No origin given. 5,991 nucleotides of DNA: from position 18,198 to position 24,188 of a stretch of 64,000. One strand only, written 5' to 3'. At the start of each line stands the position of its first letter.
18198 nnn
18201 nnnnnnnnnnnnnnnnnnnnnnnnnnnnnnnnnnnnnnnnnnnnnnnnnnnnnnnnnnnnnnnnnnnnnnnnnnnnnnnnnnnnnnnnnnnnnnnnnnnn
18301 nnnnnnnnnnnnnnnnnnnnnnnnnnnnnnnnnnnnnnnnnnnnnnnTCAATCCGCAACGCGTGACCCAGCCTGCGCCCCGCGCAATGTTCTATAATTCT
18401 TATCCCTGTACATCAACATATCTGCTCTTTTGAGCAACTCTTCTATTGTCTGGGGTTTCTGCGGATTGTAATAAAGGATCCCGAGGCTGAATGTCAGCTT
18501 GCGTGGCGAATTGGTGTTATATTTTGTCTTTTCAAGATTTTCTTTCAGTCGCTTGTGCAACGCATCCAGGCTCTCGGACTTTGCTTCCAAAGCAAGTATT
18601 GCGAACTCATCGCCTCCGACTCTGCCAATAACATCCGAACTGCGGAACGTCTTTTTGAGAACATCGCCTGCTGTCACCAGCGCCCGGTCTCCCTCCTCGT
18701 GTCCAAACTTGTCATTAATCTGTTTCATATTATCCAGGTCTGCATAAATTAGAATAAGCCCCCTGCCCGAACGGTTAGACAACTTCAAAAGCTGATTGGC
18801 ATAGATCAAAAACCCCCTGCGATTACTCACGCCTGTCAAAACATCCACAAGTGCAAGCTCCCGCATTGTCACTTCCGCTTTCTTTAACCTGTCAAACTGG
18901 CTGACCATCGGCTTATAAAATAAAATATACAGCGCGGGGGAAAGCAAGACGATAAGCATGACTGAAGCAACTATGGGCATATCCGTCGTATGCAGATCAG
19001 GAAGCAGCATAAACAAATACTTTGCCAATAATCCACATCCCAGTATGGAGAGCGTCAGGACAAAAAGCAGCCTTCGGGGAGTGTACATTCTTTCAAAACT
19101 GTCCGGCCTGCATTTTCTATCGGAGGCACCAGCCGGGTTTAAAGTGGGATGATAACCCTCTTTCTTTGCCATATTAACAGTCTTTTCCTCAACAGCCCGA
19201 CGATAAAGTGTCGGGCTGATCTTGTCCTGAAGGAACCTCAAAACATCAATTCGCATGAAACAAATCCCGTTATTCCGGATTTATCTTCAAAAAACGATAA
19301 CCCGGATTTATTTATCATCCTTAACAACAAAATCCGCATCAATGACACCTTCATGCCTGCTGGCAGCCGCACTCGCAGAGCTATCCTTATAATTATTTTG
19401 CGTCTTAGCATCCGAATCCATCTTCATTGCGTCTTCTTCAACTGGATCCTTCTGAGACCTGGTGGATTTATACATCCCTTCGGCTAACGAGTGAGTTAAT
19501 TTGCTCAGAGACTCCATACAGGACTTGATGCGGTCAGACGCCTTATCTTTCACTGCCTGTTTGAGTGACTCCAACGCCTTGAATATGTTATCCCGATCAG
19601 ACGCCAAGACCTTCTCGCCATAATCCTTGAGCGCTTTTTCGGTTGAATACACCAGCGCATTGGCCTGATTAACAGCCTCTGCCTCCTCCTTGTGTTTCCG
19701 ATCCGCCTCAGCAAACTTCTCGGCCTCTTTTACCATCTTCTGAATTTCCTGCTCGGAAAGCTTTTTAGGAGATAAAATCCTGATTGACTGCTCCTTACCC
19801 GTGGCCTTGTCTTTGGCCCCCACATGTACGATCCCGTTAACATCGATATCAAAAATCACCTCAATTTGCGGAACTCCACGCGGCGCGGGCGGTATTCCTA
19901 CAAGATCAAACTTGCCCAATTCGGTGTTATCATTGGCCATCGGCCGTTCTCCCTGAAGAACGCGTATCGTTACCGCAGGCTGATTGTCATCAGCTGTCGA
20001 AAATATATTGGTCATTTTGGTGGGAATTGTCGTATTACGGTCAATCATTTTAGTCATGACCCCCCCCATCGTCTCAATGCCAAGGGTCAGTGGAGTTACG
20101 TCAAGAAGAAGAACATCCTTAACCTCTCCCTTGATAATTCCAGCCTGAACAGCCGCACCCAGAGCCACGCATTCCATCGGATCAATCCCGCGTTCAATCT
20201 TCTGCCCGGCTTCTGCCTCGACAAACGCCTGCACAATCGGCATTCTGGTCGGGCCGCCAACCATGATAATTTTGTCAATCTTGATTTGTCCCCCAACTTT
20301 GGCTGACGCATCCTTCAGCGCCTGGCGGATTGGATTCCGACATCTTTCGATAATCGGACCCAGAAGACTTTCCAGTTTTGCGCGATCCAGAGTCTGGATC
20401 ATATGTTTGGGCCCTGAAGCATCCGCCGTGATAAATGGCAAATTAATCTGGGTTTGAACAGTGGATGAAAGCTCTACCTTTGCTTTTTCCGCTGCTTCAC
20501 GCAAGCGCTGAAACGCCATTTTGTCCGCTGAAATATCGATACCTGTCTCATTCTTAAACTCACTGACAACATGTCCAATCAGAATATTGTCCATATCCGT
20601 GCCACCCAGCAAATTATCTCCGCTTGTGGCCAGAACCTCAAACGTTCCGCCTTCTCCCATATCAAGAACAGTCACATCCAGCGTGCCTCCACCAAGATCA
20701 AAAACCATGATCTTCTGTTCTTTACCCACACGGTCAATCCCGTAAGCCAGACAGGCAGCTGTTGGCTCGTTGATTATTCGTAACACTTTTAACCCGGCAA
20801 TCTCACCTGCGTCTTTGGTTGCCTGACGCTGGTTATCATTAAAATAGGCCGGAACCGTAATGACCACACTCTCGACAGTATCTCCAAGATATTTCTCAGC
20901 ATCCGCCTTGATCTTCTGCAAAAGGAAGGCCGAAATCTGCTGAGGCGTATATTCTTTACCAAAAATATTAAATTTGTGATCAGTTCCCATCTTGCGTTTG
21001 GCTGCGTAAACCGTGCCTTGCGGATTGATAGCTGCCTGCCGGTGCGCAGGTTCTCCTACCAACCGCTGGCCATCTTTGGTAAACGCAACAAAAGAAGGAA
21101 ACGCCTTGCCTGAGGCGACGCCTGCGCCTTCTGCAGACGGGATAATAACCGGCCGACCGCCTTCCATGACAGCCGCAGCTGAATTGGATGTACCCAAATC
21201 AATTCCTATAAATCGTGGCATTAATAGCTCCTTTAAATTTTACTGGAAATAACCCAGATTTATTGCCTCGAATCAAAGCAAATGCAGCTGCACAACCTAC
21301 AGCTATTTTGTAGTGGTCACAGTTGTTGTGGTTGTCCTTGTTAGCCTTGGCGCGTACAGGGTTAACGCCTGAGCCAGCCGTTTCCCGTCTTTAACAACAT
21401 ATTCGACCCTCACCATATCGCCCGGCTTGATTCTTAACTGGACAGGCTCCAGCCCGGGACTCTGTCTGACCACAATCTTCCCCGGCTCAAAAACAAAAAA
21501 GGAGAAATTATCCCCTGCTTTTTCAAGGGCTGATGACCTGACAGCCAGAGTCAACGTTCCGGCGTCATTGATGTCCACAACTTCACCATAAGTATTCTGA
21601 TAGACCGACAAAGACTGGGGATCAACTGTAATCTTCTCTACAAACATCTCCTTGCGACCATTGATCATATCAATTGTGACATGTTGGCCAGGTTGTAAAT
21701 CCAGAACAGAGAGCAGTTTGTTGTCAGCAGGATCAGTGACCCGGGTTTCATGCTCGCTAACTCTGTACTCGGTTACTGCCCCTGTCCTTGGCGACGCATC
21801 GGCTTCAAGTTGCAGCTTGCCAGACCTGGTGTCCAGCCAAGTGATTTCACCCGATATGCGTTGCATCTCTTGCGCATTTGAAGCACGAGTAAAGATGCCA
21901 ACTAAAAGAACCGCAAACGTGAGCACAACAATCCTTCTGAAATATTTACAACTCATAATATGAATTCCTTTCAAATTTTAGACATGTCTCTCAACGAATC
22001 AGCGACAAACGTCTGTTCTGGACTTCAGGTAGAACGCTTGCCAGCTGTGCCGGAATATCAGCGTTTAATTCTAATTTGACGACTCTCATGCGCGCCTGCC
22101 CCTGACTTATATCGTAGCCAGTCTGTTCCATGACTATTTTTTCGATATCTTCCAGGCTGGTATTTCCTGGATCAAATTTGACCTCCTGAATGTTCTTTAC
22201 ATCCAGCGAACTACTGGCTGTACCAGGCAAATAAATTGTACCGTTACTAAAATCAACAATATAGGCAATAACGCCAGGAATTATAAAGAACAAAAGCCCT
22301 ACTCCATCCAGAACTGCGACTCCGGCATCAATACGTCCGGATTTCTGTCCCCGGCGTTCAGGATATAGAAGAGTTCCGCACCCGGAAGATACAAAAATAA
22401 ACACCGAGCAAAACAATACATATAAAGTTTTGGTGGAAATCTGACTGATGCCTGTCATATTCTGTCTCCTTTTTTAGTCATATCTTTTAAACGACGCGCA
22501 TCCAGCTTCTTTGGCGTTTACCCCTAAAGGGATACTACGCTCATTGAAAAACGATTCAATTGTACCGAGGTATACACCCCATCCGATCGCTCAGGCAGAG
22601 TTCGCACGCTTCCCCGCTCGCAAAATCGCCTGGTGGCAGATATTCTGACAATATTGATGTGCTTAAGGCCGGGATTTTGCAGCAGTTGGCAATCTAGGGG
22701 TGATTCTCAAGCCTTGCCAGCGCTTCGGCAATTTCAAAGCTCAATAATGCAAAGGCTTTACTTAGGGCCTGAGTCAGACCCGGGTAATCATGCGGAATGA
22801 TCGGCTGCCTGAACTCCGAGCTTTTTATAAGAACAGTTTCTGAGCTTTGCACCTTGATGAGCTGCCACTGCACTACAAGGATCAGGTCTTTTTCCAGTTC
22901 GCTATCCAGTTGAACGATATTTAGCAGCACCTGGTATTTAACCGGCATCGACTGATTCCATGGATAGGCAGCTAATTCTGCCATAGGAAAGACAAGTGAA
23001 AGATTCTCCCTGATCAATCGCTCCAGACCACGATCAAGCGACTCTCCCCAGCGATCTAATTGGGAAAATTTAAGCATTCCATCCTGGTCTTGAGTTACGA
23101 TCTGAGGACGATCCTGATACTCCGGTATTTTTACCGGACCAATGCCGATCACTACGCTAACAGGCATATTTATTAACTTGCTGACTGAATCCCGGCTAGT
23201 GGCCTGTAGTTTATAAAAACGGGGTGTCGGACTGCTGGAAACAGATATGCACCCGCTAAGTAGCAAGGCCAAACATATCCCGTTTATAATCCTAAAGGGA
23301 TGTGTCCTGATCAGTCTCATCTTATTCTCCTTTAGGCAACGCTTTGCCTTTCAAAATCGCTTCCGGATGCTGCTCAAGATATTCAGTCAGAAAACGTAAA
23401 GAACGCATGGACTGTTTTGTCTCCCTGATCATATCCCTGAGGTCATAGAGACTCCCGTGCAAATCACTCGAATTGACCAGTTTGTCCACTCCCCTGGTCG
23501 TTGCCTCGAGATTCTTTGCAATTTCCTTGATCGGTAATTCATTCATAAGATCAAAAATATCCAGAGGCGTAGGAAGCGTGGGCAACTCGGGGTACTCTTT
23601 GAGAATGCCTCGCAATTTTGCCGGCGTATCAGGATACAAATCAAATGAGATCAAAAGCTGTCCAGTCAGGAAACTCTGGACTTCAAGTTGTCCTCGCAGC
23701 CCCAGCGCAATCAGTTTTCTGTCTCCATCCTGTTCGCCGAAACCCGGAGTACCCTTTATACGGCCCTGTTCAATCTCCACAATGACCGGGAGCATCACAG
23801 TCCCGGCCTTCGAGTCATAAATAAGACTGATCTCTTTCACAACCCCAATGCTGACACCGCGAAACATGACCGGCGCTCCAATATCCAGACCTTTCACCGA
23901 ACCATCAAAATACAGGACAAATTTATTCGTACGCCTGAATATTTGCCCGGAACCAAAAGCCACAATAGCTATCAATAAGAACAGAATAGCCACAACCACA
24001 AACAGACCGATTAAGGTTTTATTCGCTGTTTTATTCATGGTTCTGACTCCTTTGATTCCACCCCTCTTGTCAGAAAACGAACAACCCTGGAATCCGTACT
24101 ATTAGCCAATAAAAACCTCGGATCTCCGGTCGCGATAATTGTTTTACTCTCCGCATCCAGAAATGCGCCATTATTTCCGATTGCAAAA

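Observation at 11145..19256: Candidate glycolipid/lipid remodelling operon of fused enzymes headed by a GGDEF cyclase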

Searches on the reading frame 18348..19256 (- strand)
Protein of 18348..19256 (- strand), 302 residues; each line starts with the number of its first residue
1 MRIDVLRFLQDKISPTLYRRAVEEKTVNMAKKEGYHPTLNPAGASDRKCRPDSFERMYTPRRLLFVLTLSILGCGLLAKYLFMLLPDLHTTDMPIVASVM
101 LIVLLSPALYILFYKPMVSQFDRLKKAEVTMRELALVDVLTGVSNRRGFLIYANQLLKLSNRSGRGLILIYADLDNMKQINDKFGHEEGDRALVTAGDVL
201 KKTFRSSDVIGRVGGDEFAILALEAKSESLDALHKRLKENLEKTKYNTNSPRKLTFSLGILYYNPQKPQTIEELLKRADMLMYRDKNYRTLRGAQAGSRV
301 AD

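Call 4: search_protein_families(library=pfam, proteins=[window:18348-19256:-], max_evalue=0.01)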
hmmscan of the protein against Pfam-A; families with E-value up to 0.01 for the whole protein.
window:18348-19256:- (302 aa): 2 families
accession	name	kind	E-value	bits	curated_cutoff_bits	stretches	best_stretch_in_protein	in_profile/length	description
PF00990.26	GGDEF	-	2.5e-38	131.8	23.8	1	135-287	1-156/161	Diguanylate cyclase, GGDEF domain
PF22335.1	Cas10-Cmr2_palm2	-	0.0015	19.1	27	1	214-287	58-125/133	Cas10/Cmr2, second palm domain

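Call 5: search_protein_families(library=ncbifam, proteins=[window:18348-19256:-], max_evalue=0.01)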
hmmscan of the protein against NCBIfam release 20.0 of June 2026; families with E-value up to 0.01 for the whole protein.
window:18348-19256:- (302 aa): 22 families
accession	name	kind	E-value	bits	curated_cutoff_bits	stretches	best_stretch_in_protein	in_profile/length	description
TIGR00254.1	GGDEF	domain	4.9e-39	133.7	37.4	1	133-287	3-158/168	diguanylate cyclase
NF038266.1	diguan_SiaD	equivalog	1.1e-33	116.7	290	1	124-287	83-246/252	biofilm regulation diguanylate cyclase SiaD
NF007423.1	PRK09966.1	equivalog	1.9e-33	115.9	325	1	122-286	226-390/390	diguanylate cyclase DgcN/YfiN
NF007135.0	PRK09581.1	equivalog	2.3e-33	115.7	474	1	122-288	279-447/457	PleD family two-component system response regulator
NF007599.0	PRK10245.1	equivalog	1.5e-28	99.4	402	1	93-288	172-362/371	diguanylate cyclase AdrA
NF040885.1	diguan_DgcJ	equivalog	9.8e-28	97.2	500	1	130-289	337-489/493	diguanylate cyclase DgcJ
NF007380.0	PRK09894.1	equivalog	3.9e-27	95.4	256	1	118-287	114-278/296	diguanylate cyclase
NF051473.1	DigCycDgcsShew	equivalog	6e-27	94.8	400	1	130-287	130-282/291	diguanylate cyclase DgcS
NF047654.1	DiguCycDgcRLepto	equivalog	1.5e-23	83.1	500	1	123-287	121-287/295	diguanylate cyclase DgcR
NF045675.1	PhdiestaseDibA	equivalog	3.9e-23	81.7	980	1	114-287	182-355/623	phosphodiesterase DibA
NF007474.0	PRK10060.1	equivalog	2.6e-22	78.8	782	1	125-287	227-386/663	cyclic di-GMP phosphodiesterase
NF011955.1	PRK15426.1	equivalog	6.3e-22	77.4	408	1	99-286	363-551/564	cellulose biosynthesis regulator diguanylate cyclase DgcQ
NF041606.1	dguan_cyc_DgcA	equivalog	1.4e-20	73.6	370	1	131-287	174-330/340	diguanylate cyclase DgcA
NF007298.0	PRK09776.1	equivalog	3.1e-20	71.7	1135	1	131-287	677-836/1111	diguanylate cyclase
NF047872.1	GGDEF_GdpS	equivalog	9.6e-18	64.5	400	1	77-287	136-341/355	GGDEF domain-containing protein GdpS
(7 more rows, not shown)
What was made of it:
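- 18348..19256 (-): Membrane-anchored GGDEF diguanylate cyclase (302 aa). It is a local, occasional neighbour and not part of the conserved core. Calls 4 and 5.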

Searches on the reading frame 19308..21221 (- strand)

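Call 4: search_protein_families(library=pfam, proteins=[window:19308-21221:-], max_evalue=0.01)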
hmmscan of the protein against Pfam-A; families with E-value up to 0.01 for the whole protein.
window:19308-21221:- (637 aa): 3 families
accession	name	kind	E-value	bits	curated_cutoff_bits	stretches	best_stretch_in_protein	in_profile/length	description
PF00012.26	HSP70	-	1.8e-217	723.8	20.6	2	85-584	102-598/599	Hsp70 protein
PF06723.19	MreB_Mbl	-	1.1e-18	67.6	27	1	4-357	3-316/327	MreB/Mbl protein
PF02782.22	FGGY_C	-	0.0071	16.6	27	0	259-361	96-195/198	FGGY family of carbohydrate kinases, C-terminal domain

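Call 5: search_protein_families(library=ncbifam, proteins=[window:19308-21221:-], max_evalue=0.01)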
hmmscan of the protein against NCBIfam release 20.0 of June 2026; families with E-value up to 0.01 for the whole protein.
window:19308-21221:- (637 aa): 14 families
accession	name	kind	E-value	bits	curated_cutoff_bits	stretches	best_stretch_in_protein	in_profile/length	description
NF001413.0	PRK00290.1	equivalog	2.5e-257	855.3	648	1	1-635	1-622/625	molecular chaperone DnaK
TIGR02350.1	prok_dnaK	equivalog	7.8e-255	846.8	822.55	1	4-584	2-595/596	molecular chaperone DnaK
NF009947.0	PRK13411.1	equivalog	6.3e-228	758.1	1002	2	85-619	102-635/662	molecular chaperone DnaK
NF009946.0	PRK13410.1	equivalog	6.1e-206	685.6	1019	2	88-612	107-630/669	molecular chaperone DnaK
NF003520.0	PRK05183.1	subfamily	1.1e-149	499.8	620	2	89-581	123-602/621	Fe-S protein assembly chaperone HscA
TIGR01991.1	HscA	equivalog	1.9e-148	495.7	708.55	2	87-582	101-583/600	Fe-S protein assembly chaperone HscA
NF002399.0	PRK01433.1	equivalog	8.8e-101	338.3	743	1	5-574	22-568/595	Fe-S protein assembly chaperone HscA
NF008673.0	PRK11678.1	equivalog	1.3e-20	73.6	331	2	96-212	129-257/450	molecular chaperone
NF010539.0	PRK13927.1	subfamily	1.6e-16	60.2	293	1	5-357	9-323/339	rod shape-determining protein MreB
TIGR00904.1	mreB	subfamily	2e-15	56.7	365.75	1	5-357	5-323/334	MreB/Mrl family cell shape determining protein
NF010540.1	PRK13929.1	exception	2.1e-13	50.1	515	1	5-361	7-325/334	rod-share determining protein MreBH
NF011660.0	PRK15080.1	equivalog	6.9e-12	45.2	182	1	100-224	78-190/277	ethanolamine utilization protein EutJ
TIGR02529.1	EutJ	subfamily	2.3e-10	40.4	152.1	1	100-224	45-157/239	ethanolamine utilization protein EutJ family protein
TIGR01312.1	XylB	equivalog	0.0085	14.7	380.25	0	311-369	387-444/481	xylulokinase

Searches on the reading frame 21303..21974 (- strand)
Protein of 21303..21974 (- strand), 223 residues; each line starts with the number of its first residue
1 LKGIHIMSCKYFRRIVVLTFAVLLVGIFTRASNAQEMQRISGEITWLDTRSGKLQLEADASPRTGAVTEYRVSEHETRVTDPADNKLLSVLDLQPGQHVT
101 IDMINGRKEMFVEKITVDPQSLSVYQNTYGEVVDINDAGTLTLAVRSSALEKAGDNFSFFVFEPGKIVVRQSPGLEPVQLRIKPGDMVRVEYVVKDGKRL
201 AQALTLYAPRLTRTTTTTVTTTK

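Call 9: search_protein_families(library=pfam, proteins=[window:21303-21974:-], max_evalue=0.001)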
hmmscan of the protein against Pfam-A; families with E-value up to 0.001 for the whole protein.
window:21303-21974:- (223 aa): 0 families

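Call 44: search_protein_families(library=ncbifam, proteins=[window:21303-21974:-], max_evalue=0.001)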
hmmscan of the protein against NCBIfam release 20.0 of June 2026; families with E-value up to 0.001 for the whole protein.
window:21303-21974:- (223 aa): 0 families
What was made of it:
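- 21303..22458 (-): Two unannotated envelope proteins: a 155-aa lipoprotein-like protein and a 223-aa signal-peptide protein. They usually lie just upstream of GtrA::GH in Omnitrophota. Here dnaK and the GGDEF gene separate them from it. There are no family hits (calls 9, 44).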

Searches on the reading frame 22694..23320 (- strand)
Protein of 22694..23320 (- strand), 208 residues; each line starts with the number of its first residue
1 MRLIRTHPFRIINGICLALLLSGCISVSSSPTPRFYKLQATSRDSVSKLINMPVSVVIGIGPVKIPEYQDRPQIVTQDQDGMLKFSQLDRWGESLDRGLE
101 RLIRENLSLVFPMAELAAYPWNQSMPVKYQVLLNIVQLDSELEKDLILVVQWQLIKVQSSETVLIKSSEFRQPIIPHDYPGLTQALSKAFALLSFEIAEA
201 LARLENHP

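Call 9: search_protein_families(library=pfam, proteins=[window:22694-23320:-], max_evalue=0.001)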
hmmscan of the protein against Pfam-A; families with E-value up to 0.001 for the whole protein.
window:22694-23320:- (208 aa): 1 family
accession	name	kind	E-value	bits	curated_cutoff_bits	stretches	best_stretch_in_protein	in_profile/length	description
PF03886.18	ABC_trans_aux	-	4.5e-32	111.3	26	1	36-198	1-161/161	ABC-type transport auxiliary lipoprotein component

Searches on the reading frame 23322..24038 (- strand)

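Call 9: search_protein_families(library=pfam, proteins=[window:23322-24038:-], max_evalue=0.001)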
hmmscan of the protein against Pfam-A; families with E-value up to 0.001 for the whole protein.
window:23322-24038:- (238 aa): 1 family
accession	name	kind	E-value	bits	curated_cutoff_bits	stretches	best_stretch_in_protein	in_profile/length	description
PF02470.25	MlaD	-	8.9e-09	35.9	25.1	1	37-132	2-78/81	MlaD protein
